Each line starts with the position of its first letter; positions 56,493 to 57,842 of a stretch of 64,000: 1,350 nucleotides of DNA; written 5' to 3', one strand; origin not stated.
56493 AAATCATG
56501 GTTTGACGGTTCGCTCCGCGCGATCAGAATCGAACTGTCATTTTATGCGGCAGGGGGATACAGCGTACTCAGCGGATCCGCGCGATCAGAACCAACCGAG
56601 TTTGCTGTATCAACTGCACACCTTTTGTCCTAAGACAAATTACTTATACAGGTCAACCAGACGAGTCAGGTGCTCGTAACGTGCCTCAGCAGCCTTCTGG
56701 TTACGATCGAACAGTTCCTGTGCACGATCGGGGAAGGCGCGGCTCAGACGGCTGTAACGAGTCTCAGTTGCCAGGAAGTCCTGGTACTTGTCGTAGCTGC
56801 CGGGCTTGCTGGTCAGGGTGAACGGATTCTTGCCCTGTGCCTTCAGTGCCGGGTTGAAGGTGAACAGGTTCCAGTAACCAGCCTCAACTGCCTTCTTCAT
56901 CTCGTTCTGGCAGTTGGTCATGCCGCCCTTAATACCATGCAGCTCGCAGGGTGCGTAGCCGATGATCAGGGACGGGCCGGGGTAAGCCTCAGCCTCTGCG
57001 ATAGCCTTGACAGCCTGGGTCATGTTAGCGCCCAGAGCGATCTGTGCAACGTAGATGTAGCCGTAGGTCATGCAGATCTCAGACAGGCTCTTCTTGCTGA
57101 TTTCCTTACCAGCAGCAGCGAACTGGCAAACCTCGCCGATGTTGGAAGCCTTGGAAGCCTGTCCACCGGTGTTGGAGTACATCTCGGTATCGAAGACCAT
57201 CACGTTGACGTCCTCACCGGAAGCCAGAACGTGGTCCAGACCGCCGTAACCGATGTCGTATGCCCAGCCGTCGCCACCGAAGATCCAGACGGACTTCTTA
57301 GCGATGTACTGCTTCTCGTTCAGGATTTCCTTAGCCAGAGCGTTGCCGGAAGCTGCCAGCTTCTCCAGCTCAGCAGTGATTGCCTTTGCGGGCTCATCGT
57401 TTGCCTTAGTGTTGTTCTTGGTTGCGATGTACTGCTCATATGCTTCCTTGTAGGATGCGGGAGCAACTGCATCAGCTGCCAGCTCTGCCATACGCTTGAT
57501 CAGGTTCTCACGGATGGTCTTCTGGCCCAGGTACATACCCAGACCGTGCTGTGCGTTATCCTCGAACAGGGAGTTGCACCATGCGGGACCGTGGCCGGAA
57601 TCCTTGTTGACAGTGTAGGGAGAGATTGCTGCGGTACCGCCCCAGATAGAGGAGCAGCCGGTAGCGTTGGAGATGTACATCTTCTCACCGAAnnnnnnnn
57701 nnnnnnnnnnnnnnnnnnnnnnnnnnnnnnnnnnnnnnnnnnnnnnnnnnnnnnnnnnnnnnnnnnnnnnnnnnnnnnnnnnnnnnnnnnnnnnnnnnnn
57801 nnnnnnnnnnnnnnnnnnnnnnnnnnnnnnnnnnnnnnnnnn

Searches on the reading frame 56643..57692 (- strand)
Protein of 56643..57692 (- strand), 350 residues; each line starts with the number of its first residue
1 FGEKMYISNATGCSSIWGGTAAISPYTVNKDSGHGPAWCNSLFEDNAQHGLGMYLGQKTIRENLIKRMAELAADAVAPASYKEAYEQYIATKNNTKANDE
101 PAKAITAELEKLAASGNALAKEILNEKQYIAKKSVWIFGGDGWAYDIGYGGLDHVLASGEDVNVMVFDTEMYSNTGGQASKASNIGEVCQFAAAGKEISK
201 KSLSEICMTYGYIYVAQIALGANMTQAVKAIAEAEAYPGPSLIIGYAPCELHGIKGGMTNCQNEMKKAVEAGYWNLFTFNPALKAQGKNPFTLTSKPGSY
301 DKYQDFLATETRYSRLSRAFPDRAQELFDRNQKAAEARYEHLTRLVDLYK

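Call 38: find_homologous_proteins(query=window:56643-57692:-, max_evalue=1e-30)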
Query window:56643-57692:- (350 aa): 7995 proteins with E <= 1e-30 among 8000 candidates; the best 120 are listed.
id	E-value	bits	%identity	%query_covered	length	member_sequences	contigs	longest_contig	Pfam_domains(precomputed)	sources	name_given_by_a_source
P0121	3.1e-200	682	86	100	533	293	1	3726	PF14697.12,PF02775.27,PF10371.15,PF12797.13,PF12837.13,PF00037.33,PF13484.12,PF12838.13,PF25160.2,PF13183.12,PF13187.12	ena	-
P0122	8.2e-197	671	84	100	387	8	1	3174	PF02775.27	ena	-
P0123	1.8e-196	670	85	100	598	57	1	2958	PF14697.12,PF02775.27,PF10371.15,PF12797.13,PF12837.13,PF00037.33,PF13484.12,PF12838.13,PF25160.2,PF13183.12,PF13187.12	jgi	-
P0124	3.3e-196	669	85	100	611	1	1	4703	PF14697.12,PF02775.27,PF10371.15,PF12797.13,PF12837.13,PF00037.33,PF13484.12,PF12838.13,PF25160.2,PF13183.12,PF13187.12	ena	-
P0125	1.2e-195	667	85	100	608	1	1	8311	PF02775.27,PF10371.15,PF12797.13,PF12837.13,PF00037.33,PF13484.12,PF12838.13,PF25160.2,PF13183.12,PF13187.12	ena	-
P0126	2.5e-195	666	86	99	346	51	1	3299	PF02775.27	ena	-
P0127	5.5e-195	665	84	99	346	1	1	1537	PF02775.27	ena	-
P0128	6.9e-195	665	83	100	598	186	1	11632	PF14697.12,PF02775.27,PF10371.15,PF12797.13,PF12837.13,PF00037.33,PF13484.12,PF12838.13,PF25160.2,PF13183.12,PF13187.12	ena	-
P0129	7.3e-195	665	84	100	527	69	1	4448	PF14697.12,PF02775.27,PF10371.15,PF12797.13,PF12837.13,PF00037.33,PF13484.12,PF12838.13,PF25160.2,PF13183.12,PF13187.12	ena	-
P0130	1.1e-194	664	83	100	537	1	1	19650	PF02775.27,PF10371.15,PF12797.13,PF12837.13,PF00037.33,PF13484.12,PF12838.13,PF13237.12,PF13183.12,PF13187.12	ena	-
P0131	2.6e-194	663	84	99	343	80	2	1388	PF02775.27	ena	-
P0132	2.3e-190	650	82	100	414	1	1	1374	PF02775.27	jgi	jgi:pyruvate-ferredoxin/flavodoxin oxidoreductase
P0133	4.9e-190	649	84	100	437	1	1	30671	PF02775.27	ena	-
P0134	5.2e-190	649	84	99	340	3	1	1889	PF02775.27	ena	-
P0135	6.1e-190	649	82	100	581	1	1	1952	PF02775.27,PF10371.15,PF12797.13,PF12837.13,PF00037.33,PF13484.12,PF12838.13,PF13183.12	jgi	jgi:pyruvate-ferredoxin/flavodoxin oxidoreductase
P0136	7.1e-189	645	82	100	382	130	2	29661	PF02775.27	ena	-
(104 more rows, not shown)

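Call 40: find_encoding_contigs(protein=P0121, flank=2500, max_places=4)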
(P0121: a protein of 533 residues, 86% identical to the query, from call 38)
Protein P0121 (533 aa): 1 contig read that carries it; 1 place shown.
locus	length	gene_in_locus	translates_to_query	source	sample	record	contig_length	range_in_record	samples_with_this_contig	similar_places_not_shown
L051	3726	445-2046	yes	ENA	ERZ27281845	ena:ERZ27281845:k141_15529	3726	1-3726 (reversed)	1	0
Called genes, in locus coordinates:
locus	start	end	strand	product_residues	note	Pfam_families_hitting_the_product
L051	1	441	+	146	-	?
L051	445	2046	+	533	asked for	PF10371:EKR, PF12797:Fer4_2 (faint), PF12837:Fer4_6 (faint), PF12838:Fer4_7, PF13183:Fer4_8 (weak), PF13187:Fer4_9, PF00037:Fer4 (weak), PF02775:TPP_enzyme_C, +3 more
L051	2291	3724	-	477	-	?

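Call 41: find_encoding_contigs(protein=P0136, flank=2500, max_places=4)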
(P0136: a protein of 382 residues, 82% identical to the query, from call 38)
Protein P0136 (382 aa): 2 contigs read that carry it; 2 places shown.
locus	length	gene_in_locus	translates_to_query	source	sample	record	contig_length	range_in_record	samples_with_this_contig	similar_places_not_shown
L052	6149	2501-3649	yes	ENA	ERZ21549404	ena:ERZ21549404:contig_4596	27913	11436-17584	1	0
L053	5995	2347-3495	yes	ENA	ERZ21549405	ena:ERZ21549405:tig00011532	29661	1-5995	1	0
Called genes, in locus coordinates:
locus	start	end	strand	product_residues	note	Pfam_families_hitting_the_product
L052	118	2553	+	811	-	PF01855:POR_N, PF17147:PFOR_II, PF01558:POR, PF10371:EKR, PF12837:Fer4_6 (weak)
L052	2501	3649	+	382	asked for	PF02775:TPP_enzyme_C (weak)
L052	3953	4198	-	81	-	PF13560:HTH_31 (weak), PF12844:HTH_19, PF01381:HTH_3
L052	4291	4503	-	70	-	PF18828:LPD15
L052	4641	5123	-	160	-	PF00583:Acetyltransf_1, PF13508:Acetyltransf_7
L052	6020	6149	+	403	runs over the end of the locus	PF00753:Lactamase_B (weak), PF19583:ODP, PF00258:Flavodoxin_1 (weak), PF12724:Flavodoxin_5 (weak)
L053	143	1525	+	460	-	PF01855:POR_N, PF17147:PFOR_II, PF01558:POR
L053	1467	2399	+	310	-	PF01558:POR, PF10371:EKR, PF12837:Fer4_6 (weak)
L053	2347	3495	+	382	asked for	PF02775:TPP_enzyme_C (weak)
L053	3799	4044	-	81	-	PF13560:HTH_31 (weak), PF12844:HTH_19, PF01381:HTH_3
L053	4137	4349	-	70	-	PF18828:LPD15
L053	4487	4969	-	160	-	PF00583:Acetyltransf_1, PF13508:Acetyltransf_7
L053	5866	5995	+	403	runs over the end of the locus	PF00753:Lactamase_B (weak), PF19583:ODP, PF00258:Flavodoxin_1 (weak), PF12724:Flavodoxin_5 (weak)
